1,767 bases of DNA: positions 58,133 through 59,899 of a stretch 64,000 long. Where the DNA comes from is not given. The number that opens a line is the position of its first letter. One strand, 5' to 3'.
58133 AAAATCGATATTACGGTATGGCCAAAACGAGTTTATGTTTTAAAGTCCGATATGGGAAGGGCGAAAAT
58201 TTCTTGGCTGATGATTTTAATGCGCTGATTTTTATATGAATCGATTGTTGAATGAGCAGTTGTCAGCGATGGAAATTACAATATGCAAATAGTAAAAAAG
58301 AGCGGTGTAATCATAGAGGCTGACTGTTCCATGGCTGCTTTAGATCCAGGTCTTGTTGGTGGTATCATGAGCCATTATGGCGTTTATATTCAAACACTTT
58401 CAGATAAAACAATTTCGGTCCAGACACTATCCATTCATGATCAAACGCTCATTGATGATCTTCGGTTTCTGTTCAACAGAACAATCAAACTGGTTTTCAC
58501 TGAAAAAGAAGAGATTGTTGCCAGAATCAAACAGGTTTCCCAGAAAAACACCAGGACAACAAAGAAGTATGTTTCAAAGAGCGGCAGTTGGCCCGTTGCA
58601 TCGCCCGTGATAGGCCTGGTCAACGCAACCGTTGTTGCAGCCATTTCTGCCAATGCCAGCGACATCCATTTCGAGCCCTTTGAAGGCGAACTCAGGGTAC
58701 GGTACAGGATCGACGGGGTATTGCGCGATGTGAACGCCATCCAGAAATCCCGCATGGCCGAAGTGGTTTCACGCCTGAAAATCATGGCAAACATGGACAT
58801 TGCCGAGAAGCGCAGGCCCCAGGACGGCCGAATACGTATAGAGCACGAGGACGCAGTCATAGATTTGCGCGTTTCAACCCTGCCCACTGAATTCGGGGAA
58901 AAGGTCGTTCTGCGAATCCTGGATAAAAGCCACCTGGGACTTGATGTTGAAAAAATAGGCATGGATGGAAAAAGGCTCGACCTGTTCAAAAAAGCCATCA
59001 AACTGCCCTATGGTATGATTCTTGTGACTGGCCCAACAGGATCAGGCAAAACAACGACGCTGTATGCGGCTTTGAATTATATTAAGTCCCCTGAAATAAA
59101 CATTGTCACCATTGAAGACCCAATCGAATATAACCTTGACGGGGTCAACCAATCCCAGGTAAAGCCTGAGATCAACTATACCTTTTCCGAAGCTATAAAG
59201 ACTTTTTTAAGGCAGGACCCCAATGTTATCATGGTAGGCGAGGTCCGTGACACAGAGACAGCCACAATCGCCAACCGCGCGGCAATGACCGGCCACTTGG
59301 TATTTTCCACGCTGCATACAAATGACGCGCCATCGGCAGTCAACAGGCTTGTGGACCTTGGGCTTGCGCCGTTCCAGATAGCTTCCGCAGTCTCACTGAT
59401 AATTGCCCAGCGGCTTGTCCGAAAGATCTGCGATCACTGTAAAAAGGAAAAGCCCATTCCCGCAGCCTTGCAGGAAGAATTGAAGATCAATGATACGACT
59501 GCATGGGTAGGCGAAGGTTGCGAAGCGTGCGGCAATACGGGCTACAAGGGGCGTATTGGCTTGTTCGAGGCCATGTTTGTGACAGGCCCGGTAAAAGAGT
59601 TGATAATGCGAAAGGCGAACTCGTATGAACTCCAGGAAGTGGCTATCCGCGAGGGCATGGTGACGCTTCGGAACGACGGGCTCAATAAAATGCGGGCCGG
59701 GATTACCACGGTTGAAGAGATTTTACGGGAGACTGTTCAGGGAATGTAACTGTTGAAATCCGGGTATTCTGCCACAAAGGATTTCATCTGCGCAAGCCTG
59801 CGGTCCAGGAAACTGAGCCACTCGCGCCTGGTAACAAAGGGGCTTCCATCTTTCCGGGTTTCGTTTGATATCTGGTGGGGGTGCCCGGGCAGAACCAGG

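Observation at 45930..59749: Near-complete type II secretion locus with gspE displaced by a low-GC cargo-like insert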

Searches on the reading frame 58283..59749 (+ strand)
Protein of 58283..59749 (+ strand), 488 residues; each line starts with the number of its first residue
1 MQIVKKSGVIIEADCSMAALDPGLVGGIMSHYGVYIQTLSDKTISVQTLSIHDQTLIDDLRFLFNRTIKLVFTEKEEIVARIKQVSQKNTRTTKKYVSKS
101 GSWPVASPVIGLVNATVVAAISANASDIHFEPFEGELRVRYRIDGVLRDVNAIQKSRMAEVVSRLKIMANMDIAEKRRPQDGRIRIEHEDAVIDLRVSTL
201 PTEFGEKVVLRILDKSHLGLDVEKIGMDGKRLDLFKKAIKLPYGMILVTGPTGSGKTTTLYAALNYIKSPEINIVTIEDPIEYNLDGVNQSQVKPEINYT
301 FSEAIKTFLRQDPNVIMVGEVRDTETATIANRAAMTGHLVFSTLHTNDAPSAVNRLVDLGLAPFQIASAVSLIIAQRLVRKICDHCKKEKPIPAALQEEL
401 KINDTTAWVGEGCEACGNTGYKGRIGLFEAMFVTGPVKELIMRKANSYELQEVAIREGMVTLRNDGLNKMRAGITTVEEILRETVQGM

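Call 3: search_protein_families(library=pfam, proteins=[window:58283-59749:+], max_evalue=0.1)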
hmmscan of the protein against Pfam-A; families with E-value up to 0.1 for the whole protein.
window:58283-59749:+ (488 aa): 20 families
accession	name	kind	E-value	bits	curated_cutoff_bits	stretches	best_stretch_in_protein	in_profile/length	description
PF00437.27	T2SSE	-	5.4e-137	456.8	24.9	1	107-482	6-370/370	Type II/IV secretion system protein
PF20720.3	nSTAND3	-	0.00034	20.8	27.2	1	243-281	17-55/155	Novel STAND NTPase 3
PF05157.20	MshEN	-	0.00047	20.5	23.1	1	31-87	28-85/90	MshEN domain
PF13191.12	AAA_16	-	0.00052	21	32.6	1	242-310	24-80/167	AAA ATPase domain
PF25199.1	nSTAND_NTPase5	-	0.0013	19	34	1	242-285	40-84/145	Novel STAND NTPase 5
PF13173.12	AAA_14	-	0.0044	17.5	27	1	245-321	4-71/129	AAA domain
PF13555.12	AAA_29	-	0.0057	16.8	27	1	243-263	22-42/61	P-loop containing region of AAA domain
PF13401.12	AAA_22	-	0.0071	17.1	27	1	244-268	6-30/130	AAA domain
PF13476.12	AAA_23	-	0.0096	17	27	1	239-262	15-38/201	AAA domain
PF01637.24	ATPase_2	-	0.017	15.4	33.2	1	242-308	19-85/225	ATPase domain predominantly from Archaea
PF13245.12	AAA_19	-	0.022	15.3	25.1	1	238-269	4-37/134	AAA domain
PF13604.12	AAA_30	-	0.024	14.8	27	1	235-270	10-45/191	AAA domain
PF03266.21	NTPase_1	-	0.033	14.5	23.9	0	246-273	2-29/168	NTPase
PF00004.35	AAA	-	0.055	14.4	21.2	0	246-278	1-30/131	ATPase family associated with various cellular activities (AAA)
PF02492.25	cobW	-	0.055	13.5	20.7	0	246-275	3-33/180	CobW/HypB/UreG, nucleotide-binding domain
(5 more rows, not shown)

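Call 7: search_protein_families(library=ncbifam, proteins=[window:58283-59749:+], max_evalue=0.01)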
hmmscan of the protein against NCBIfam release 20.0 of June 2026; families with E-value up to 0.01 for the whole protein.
window:58283-59749:+ (488 aa): 21 families
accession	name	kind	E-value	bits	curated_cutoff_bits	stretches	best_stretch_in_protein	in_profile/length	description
TIGR02538.1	type_IV_pilB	equivalog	3e-166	554.3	675.65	1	107-485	179-563/564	type IV-A pilus assembly ATPase PilB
TIGR02533.1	type_II_gspE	equivalog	8.1e-160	532.7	630.25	1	107-484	107-486/486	type II secretion system ATPase GspE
NF007755.0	PRK10436.1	equivalog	1.5e-143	478.9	617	1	32-482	17-457/465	type II secretion system protein GspE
NF053534.1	T4PilAsmATPsTfpB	equivalog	3.7e-133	445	850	1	112-482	204-580/584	type IV pilus assembly ATPase TfpB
NF041000.1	ATPase_ComGA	equivalog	1.6e-76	256.8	300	1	117-380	4-266/267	competence type IV pilus ATPase ComGA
TIGR01420.1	pilT_fam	subfamily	7.9e-51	173.3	319.1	1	116-381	5-270/343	PilT/PilU family type 4a pilus ATPase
TIGR02525.1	plasmid_TraJ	equivalog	5e-25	88.2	368.3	1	221-380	131-299/372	plasmid transfer ATPase TraJ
TIGR02524.1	dot_icm_DotB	equivalog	6.3e-21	75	463.3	1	238-379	129-285/358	Dot/Icm type IV secretion system ATPase DotB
NF058587.1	archaellum_moto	equivalog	1.1e-18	67.3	550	1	246-358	278-395/527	archaellum flagellar ATPase motor FlaI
TIGR02782.1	TrbB_P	equivalog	8.6e-16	58.1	304.55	1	227-359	121-255/303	P-type conjugative transfer ATPase TrbB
NF010469.0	PRK13894.1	subfamily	8.6e-15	54.9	508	1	227-359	134-267/320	conjugal transfer ATPase TrbB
TIGR02788.1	VirB11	equivalog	9.4e-14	51.1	249.95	1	230-360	132-266/308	P-type DNA transfer ATPase VirB11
NF010407.0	PRK13833.1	subfamily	1.8e-12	47.3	499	1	229-360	131-263/323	conjugal transfer protein TrbB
TIGR03819.1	heli_sec_ATPase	hypoth_equivalog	5.1e-12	45.6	373.15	1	159-363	97-304/340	TadA family conjugal transfer-associated ATPase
NF053672.1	bindosome_BasE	exception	6.7e-09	35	1000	1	247-359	274-391/512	bindosome assembly system ATPase subunit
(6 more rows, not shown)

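Call 8: find_encoding_contigs(protein=window:58283-59749:+, flank=10000, max_places=6)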
Protein window:58283-59749:+ (488 aa): 22 contigs read that carry it; 4 places shown.
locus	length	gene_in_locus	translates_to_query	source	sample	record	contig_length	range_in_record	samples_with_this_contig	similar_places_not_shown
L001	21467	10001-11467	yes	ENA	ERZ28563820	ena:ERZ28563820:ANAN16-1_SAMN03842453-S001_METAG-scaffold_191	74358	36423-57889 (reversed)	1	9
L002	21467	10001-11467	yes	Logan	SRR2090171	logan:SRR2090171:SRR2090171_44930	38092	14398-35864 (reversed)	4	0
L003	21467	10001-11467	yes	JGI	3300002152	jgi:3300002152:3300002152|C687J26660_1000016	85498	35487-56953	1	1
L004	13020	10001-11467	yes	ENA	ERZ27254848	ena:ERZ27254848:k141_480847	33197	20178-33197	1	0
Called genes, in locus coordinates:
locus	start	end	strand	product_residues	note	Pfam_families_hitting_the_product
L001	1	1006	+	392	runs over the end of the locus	PF05137:PilN (weak)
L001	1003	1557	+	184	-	PF04350:PilO, PF10741:T2SSM_b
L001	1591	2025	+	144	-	-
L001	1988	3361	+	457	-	-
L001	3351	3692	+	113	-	PF07963:N_methyl (weak)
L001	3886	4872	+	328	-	PF00482:T2SSF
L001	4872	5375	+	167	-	PF07963:N_methyl (weak)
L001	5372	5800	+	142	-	PF07963:N_methyl (weak)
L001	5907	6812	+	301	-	-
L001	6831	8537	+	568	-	-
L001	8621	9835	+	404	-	-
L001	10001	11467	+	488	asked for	PF00437:T2SSE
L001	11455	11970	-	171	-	-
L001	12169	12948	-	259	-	PF01027:Bax1-I, PF12811:BaxI_1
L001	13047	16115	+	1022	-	PF13290:CHB_HEX_C_1, PF13290:CHB_HEX_C_1, PF13287:Fn3_assoc, PF13290:CHB_HEX_C_1, PF13287:Fn3_assoc, PF13290:CHB_HEX_C_1, PF13287:Fn3_assoc, PF13290:CHB_HEX_C_1, +7 more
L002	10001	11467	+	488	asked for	PF00437:T2SSE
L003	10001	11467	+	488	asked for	PF00437:T2SSE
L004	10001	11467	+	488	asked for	PF00437:T2SSE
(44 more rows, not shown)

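Call 10: find_related_loci(query=window:58283-59749:+, collection=genome_contigs, flank=10000)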
Query window:58283-59749:+ (488 aa) in genome_contigs; peptide patterns used: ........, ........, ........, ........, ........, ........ (x = any residue, [..] = any of these).
600 stretches matched a pattern (row limit reached: there are more); 599 encode a relative of the query (tblastn E <= 1e-3); the best 80 are kept; 80 distinct loci.
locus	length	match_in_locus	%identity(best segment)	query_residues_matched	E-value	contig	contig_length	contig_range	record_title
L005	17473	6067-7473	51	39-484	7e-152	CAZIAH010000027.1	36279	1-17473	MAG TPA_asm: uncultured bacterium isolate SRP323688_co1_225 genome assembly, contig: NODE_2113_length_36279_cov_8.365724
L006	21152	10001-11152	56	105-485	9e-143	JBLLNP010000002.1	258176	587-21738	MAG: Balneola sp. isolate amkv33 tig00000501, whole genome shotgun sequence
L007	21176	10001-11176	56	97-485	5e-140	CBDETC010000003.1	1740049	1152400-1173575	MAG: Balneolaceae bacterium isolate 22e4b764-13fc-49fb-a5f9-c2e4be668ff3 genome assembly, contig: contig_3, whole genome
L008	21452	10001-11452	47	31-484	3e-135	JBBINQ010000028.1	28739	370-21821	MAG: candidate division WOR-3 bacterium isolate SLS170214_bin_26 NODE_1880_length_28739_cov_16.006171, whole genome shot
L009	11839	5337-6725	48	42-484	3e-134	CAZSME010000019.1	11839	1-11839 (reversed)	MAG TPA_asm: uncultured Nitrospirota bacterium isolate binchicken_co341_26 genome assembly, contig: NODE_1728_length_118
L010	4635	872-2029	52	107-484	7e-134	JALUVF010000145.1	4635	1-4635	MAG: bacterium isolate 128-326_metabat2_scaf2bin.026 128-326_scaffold_4983_c2, whole genome shotgun sequence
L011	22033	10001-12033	53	107-482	1e-131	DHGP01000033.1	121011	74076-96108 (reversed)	MAG TPA_asm: Firmicutes bacterium UBA4795 UBA4795_contig_14584, whole genome shotgun sequence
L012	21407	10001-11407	46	28-485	2e-131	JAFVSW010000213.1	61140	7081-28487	MAG: Lentisphaeria bacterium isolate RGIG5364 Sheep_Colon-3__c634782, whole genome shotgun sequence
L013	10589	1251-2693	46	32-487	1e-130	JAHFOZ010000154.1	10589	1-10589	MAG: Planctomycetota bacterium isolate nzgw515 NODE_2248_length_10590_cov_2.967237, whole genome shotgun sequence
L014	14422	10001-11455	43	24-484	8e-130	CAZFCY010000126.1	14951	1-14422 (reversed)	MAG TPA_asm: uncultured Opitutaceae bacterium isolate SRP344714_co1_415 genome assembly, contig: NODE_7337_length_14951_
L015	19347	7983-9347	47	57-485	1e-133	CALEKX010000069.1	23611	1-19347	MAG TPA_asm: uncultured Phycisphaerales bacterium isolate SRR5251193_bin.28_CONCOCT_v1.1_MAG genome assembly, contig: ER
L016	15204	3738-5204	45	17-485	1e-130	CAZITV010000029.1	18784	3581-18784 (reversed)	MAG TPA_asm: uncultured Victivallaceae bacterium isolate SRP272421_co4_646 genome assembly, contig: NODE_7255_length_187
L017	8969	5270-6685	46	40-485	2e-130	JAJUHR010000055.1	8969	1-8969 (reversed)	MAG: Planctomycetota bacterium isolate bin69 k141_222415_length_8969_cov_26.3763, whole genome shotgun sequence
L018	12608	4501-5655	52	106-485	9e-130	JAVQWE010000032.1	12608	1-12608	MAG: Phycisphaerales bacterium isolate SKYGB_h_bin4 NODE_32_length_12608_cov_3.456308, whole genome shotgun sequence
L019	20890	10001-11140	53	108-484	1e-129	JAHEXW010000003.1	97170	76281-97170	MAG: Actinomycetes bacterium isolate nzgw113 NODE_282_length_97171_cov_5.371953, whole genome shotgun sequence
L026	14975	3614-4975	47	53-484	6e-128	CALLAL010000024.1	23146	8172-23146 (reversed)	MAG: uncultured bacterium isolate N1_Bin_METABAT__110_1 genome assembly, contig: c_000002716748, whole genome shotgun se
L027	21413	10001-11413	45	39-486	2e-127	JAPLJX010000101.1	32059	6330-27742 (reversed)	MAG: Deltaproteobacteria bacterium isolate LacPavin_0818_WC55_MAG_56_7 LacPavin_0818_WC55_scaffold_184402, whole genome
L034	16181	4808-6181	44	52-486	5e-127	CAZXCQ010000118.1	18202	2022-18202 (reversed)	MAG TPA_asm: uncultured Desulfobacteraceae bacterium isolate SRP323688_co1_244 genome assembly, contig: NODE_5031_length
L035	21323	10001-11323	47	53-482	5e-127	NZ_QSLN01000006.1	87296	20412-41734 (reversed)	Ammonifex thiophilus strain SR NODE_6_length_87296_cov_31.811561, whole genome shotgun sequence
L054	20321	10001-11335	47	40-484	1e-125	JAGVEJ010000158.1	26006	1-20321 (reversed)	MAG: Candidatus Zixiibacteriota bacterium isolate DeMMO2_6 c_000000008781, whole genome shotgun sequence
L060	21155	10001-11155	51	107-486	2e-125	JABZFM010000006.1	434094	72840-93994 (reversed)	MAG: Desulfobacteraceae bacterium isolate Grevelingen_8MPa_metabat2.60 scaffold_84, whole genome shotgun sequence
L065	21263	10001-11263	46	51-485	2e-125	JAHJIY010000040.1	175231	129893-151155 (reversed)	MAG: Proteobacteria bacterium isolate Modern_marine_rock_biofilm.mb.12 Modern_marine_rock.mb.12_k141_300100, whole genom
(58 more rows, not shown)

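Call 44: search_solved_structures(query=window:58283-59749:+, max_evalue=1e-20)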
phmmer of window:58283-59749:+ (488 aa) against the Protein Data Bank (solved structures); distinct sequences matched with E-value up to 1e-20: 20.
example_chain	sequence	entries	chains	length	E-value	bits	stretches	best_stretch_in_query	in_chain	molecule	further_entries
5zfr_A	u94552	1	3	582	2.6e-123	415.4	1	107-485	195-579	Type IV pilus biogenesis ATPase PilB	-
6olj_C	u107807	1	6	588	5.2e-123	414.4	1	107-485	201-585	Type IV pilus biogenesis ATPase PilB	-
5tsg_B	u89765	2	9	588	8.7e-123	413.7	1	107-485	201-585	Type IV pilus biogenesis ATPase PilB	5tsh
3jc8_Ba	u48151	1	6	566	1.4e-117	396.5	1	104-484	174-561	Type IV-A pilus assembly ATPase PilB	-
6ejf_A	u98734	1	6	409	9.4e-113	380.6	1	117-486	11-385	Type IV pilus assembly protein PilF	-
4kss_A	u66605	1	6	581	1.3e-112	380.1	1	107-485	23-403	Type II secretion system protein E, hemolysin-coregulated protein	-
5oiu_A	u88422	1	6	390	1.4e-112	380.1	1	116-485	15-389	Type IV pilus assembly protein PilF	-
4ksr_A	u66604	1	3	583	1.4e-112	380.1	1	107-485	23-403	Type II secretion system protein E, Hemolysin-coregulated protein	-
5it5_F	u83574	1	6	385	1.4e-112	380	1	117-485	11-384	ATP binding motif-containing protein PilF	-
1p9r_A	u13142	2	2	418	1.4e-112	380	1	107-483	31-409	General secretion pathway protein E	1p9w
4pht_A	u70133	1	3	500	3.7e-112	378.6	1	107-485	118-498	General secretory pathway protein E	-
6f8l_G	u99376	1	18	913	7.1e-112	377.7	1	113-486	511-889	Type IV pilus assembly protein PilF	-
3jvu_A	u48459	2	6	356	2.7e-34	122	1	124-382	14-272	Twitching mobility protein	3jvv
8dze_A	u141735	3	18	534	6.7e-34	120.7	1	121-387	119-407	BfpD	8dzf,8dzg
2gsz_A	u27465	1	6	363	2.7e-32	115.4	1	221-371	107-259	twitching motility protein PilT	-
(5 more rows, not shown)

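Call 75: search_protein_families(library=pfam, proteins=[L054:13393-14694:+, L054:14684-15208:+, L054:15198-15674:+, L054:15671-17053:+, L054:11367-13376:+], max_evalue=0.01)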
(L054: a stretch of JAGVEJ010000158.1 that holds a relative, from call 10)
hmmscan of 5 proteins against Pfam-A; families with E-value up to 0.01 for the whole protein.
L054:13393-14694:+ (433 aa): 0 families

L054:14684-15208:+ (174 aa): 0 families

L054:15198-15674:+ (158 aa): 0 families

L054:15671-17053:+ (460 aa): 0 families

L054:11367-13376:+ (669 aa): 4 families
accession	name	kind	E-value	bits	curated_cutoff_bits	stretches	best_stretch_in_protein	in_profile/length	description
PF00263.26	Secretin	-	2.6e-41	141.5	27.5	1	485-651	2-167/169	Bacterial type II and III secretion system protein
PF07660.19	STN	-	1.9e-14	53.6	28.4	2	111-155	5-51/52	Secretin and TonB N terminus short domain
PF21305.2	type_II_gspD_N0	-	2.1e-06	27.9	27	1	177-242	1-71/71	GspD-like, N0 domain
PF03958.22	Secretin_N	-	6e-05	23.6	28.2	1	354-406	10-69/69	Bacterial type II/III secretion system short domain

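Call 77: search_protein_families(library=pfam, proteins=[L026:9428-10858:+, L034:10760-12157:+, L065:15181-16587:+, L027:15813-17213:+, L060:16115-17518:+, L035:17863-18516:+], max_evalue=0.01)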
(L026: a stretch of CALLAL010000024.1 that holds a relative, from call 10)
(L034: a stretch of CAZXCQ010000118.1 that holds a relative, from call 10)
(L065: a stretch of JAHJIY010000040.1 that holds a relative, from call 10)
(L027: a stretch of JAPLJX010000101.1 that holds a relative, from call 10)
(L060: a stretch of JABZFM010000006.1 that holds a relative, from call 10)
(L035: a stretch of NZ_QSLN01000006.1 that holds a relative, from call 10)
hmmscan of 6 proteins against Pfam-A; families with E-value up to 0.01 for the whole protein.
L026:9428-10858:+ (477 aa): 2 families
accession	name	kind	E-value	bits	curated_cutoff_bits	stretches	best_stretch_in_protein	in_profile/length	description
PF05137.18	PilN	-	1.9e-15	57.1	22.8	1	392-470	2-78/78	Fimbrial assembly protein (PilN)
PF11104.14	PilM_2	-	5.4e-07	29.3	27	1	12-196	1-196/340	Type IV pilus assembly protein PilM;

L034:10760-12157:+ (466 aa): 2 families
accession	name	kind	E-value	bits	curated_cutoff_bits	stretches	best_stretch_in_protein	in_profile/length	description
PF11104.14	PilM_2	-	1e-15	58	27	1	15-192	1-187/340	Type IV pilus assembly protein PilM;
PF05137.18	PilN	-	1.7e-11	44.4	22.8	1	394-460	2-73/78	Fimbrial assembly protein (PilN)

L065:15181-16587:+ (469 aa): 2 families
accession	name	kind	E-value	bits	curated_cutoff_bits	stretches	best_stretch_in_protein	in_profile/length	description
PF11104.14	PilM_2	-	7.4e-12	45.3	27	1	55-172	44-163/340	Type IV pilus assembly protein PilM;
PF05137.18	PilN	-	4.3e-09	36.7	22.8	1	393-459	2-73/78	Fimbrial assembly protein (PilN)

L027:15813-17213:+ (467 aa): 3 families
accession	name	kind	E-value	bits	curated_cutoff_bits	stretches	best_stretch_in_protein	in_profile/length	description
PF11104.14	PilM_2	-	8.6e-15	54.9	27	1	18-215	1-208/340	Type IV pilus assembly protein PilM;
PF05137.18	PilN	-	1.5e-11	44.6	22.8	1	395-465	2-77/78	Fimbrial assembly protein (PilN)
PF05508.16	Ran-binding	-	0.0045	16.6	25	1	322-443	60-175/304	RanGTP-binding protein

L060:16115-17518:+ (468 aa): 2 families
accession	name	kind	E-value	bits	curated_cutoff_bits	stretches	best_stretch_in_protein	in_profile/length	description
PF05137.18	PilN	-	2.1e-13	50.6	22.8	1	393-463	2-77/78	Fimbrial assembly protein (PilN)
PF11104.14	PilM_2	-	5e-08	32.7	27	1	17-160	1-149/340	Type IV pilus assembly protein PilM;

L035:17863-18516:+ (218 aa): 1 family
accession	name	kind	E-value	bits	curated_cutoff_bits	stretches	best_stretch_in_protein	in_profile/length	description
PF05137.18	PilN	-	3e-08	34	22.8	1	118-211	3-77/78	Fimbrial assembly protein (PilN)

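Call 89: search_protein_families(library=pfam, proteins=[L005:5566-5928:+, L005:8010-8378:+, L005:8158-8625:+, L005:8641-9075:+, L005:9377-9928:+, L005:10214-12220:+, L005:12337-13476:+, L005:13923-15131:-, L007:11511-12800:+, L007:12815-14002:+], max_evalue=0.01)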
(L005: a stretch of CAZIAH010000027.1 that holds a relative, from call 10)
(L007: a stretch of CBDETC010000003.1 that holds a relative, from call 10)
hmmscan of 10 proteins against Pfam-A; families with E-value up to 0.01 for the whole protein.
L005:5566-5928:+ (120 aa): 1 family
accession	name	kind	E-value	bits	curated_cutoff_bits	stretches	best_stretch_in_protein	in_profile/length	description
PF03699.18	UPF0182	-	0.0017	17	27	1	51-117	237-302/770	Uncharacterised protein family (UPF0182)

L005:8010-8378:+ (122 aa): 4 families
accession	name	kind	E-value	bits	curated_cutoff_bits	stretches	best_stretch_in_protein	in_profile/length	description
PF09862.15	DUF2089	-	3.7e-18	65.4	33.4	1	43-85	1-43/47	Domain of unknown function (DUF2089)-HTH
PF22746.1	SHOCT-like_DUF2089-C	-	4.7e-06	26.5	27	1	97-120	3-26/32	SHOCT-like domain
PF02609.21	Exonuc_VII_S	-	0.0012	19.3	24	1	98-121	9-32/52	Exonuclease VII small subunit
PF13518.12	HTH_28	-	0.004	17.6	25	0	53-82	8-36/52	Helix-turn-helix domain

L005:8158-8625:+ (155 aa): 0 families

L005:8641-9075:+ (144 aa): 1 family
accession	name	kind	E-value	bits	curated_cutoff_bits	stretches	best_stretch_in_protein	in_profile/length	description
PF22746.1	SHOCT-like_DUF2089-C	-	3.6e-08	33.1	27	1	10-37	1-28/32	SHOCT-like domain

L005:9377-9928:+ (183 aa): 17 families
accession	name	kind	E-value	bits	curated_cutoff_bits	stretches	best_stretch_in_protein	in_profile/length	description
PF03266.21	NTPase_1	-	3.2e-46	157.7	23.9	1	12-173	2-167/168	NTPase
PF13401.12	AAA_22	-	1.7e-05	25.6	27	1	12-115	8-97/130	AAA domain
PF13191.12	AAA_16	-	0.0001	23.3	32.6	1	10-49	25-63/167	AAA ATPase domain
PF05729.18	NACHT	-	0.00037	20.8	26.7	1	13-38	4-29/167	NACHT domain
PF07728.20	AAA_5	-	0.00058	20.3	22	1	11-37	1-27/139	AAA domain (dynein-related subfamily)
PF13173.12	AAA_14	-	0.00089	19.7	27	0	12-34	5-27/129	AAA domain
PF01637.24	ATPase_2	-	0.001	19.4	33.2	1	16-57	27-68/225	ATPase domain predominantly from Archaea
PF00004.35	AAA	-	0.0011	19.8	21.2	1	13-114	2-69/131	ATPase family associated with various cellular activities (AAA)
PF13671.12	AAA_33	-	0.0012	19.6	27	1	13-38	3-28/143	AAA domain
PF02492.25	cobW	-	0.0013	18.8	20.7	1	13-38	4-30/180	CobW/HypB/UreG, nucleotide-binding domain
PF00437.27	T2SSE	-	0.0013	17.9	24.9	1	4-35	137-168/370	Type II/IV secretion system protein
PF03205.20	MobB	-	0.0014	18.9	26.6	1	15-37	5-27/133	Molybdopterin guanine dinucleotide synthesis protein B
PF13555.12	AAA_29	-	0.0023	18.1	27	1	10-26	23-39/61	P-loop containing region of AAA domain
PF02223.23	Thymidylate_kin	-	0.0044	17.2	27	1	14-48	1-35/185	Thymidylate kinase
PF12775.13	AAA_7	-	0.0047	16.9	25.8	1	5-34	29-58/181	P-loop containing dynein motor region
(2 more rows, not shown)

L005:10214-12220:+ (668 aa): 2 families
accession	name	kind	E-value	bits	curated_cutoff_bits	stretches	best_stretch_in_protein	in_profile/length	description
PF04015.17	DUF362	-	5.6e-25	89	24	1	47-254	1-198/200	Domain of unknown function (DUF362)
PF02517.21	Rce1-like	-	2.2e-09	37.9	22.4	1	547-650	5-93/93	Type II CAAX prenyl endopeptidase Rce1-like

L005:12337-13476:+ (379 aa): 1 family
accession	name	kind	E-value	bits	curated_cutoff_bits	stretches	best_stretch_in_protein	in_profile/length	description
PF20551.3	DUF6765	-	4.7e-67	227.3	26.6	1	2-355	1-323/325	Family of unknown function (DUF6765)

L005:13923-15131:- (402 aa): 0 families

L007:11511-12800:+ (429 aa): 0 families

L007:12815-14002:+ (395 aa): 0 families
